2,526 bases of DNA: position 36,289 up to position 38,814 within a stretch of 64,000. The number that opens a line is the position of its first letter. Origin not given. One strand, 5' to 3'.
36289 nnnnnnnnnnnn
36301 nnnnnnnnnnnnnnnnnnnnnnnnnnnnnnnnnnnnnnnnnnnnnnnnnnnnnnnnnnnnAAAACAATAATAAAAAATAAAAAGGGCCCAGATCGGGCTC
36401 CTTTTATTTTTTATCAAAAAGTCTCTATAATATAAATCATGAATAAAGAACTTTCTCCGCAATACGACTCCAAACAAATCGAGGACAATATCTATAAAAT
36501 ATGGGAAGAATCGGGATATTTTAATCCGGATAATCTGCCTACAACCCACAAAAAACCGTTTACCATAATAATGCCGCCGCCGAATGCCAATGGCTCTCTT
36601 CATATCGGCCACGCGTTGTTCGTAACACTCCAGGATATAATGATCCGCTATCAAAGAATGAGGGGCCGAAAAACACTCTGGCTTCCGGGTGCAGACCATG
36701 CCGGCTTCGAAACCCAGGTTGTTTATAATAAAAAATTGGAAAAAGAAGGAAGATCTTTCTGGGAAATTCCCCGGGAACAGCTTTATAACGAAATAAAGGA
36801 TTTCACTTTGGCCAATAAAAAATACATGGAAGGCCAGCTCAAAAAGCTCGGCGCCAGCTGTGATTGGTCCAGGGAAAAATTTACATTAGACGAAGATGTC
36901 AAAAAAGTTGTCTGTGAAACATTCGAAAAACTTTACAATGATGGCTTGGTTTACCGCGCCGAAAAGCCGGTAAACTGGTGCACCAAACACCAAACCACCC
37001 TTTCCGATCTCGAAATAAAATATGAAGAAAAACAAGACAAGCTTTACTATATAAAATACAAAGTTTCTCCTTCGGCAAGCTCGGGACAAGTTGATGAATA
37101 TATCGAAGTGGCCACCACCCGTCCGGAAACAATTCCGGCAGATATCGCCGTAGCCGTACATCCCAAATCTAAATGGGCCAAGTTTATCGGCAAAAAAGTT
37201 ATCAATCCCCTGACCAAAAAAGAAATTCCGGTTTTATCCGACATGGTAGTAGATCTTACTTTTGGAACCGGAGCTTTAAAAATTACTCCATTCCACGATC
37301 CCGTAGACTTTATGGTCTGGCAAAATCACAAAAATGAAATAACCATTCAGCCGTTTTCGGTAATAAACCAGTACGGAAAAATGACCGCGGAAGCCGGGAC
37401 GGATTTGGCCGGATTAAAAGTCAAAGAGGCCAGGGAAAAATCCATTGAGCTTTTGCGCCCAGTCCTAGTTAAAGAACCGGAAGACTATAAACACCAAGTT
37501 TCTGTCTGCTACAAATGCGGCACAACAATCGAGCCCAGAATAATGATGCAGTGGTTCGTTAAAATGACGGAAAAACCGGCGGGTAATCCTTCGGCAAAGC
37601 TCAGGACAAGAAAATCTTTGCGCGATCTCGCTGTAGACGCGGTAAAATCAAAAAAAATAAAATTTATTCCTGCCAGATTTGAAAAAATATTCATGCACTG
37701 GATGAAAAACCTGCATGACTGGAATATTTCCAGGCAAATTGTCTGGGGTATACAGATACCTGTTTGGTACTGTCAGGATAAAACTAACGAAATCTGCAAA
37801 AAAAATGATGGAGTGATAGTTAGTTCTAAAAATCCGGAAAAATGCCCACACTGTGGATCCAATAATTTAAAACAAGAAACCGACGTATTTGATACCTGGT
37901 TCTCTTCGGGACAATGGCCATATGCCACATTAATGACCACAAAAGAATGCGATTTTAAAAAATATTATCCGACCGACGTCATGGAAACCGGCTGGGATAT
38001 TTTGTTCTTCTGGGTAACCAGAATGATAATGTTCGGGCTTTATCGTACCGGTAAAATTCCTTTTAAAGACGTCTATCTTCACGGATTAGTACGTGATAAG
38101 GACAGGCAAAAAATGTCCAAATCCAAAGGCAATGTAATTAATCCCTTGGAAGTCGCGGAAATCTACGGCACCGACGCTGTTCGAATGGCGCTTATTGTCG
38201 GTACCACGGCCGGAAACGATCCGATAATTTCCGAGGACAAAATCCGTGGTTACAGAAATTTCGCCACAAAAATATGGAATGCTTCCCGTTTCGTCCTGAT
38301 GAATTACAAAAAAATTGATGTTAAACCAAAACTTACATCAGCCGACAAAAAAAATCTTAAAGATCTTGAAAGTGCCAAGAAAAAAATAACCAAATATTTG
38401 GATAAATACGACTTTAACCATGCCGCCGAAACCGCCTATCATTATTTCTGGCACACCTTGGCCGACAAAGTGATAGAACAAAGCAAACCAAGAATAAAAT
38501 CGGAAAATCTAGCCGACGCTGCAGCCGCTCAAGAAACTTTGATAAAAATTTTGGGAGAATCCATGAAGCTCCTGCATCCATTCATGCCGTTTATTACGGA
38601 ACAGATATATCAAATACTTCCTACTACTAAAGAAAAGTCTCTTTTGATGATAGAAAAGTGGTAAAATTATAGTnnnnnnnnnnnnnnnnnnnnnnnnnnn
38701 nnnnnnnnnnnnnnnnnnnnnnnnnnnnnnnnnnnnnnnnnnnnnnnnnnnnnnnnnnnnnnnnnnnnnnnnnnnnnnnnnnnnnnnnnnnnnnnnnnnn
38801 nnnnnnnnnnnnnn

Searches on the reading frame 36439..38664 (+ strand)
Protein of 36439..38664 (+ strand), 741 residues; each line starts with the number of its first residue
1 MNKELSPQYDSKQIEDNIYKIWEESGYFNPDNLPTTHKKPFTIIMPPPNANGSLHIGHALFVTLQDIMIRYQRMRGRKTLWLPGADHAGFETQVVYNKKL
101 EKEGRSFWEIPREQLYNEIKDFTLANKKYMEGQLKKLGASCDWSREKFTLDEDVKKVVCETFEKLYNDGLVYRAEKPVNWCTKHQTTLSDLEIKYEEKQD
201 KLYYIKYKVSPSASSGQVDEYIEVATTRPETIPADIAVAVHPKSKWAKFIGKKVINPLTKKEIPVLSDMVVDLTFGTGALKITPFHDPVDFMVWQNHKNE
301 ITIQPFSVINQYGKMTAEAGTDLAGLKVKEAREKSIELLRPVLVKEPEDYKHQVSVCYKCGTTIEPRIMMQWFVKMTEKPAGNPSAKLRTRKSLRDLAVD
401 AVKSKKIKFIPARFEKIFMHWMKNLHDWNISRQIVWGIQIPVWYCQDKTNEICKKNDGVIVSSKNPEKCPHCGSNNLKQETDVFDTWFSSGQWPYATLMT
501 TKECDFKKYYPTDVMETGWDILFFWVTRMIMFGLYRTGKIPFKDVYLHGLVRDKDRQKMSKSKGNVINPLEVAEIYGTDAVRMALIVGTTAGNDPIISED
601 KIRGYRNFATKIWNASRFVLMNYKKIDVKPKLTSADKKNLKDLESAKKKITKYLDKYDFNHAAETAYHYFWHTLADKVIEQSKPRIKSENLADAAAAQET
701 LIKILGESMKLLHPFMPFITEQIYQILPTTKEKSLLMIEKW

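Call 19: search_protein_families(library=pfam, proteins=[window:36439-38664:+], max_evalue=0.00001)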
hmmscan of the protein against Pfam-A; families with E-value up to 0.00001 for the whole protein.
window:36439-38664:+ (741 aa): 3 families
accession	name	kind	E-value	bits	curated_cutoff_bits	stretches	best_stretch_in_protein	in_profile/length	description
PF00133.28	tRNA-synt_1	-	1.3e-127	426.5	22.7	1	18-594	2-410/414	tRNA synthetases class I (I, L, M and V)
PF08264.19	Anticodon_1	-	1.9e-25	89.9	25.1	1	636-741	1-104/148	Anticodon-binding domain of tRNA ligase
PF09334.17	tRNA-synt_1g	-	4.6e-25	88.6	20.1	1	46-194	6-136/391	tRNA synthetases class I (M)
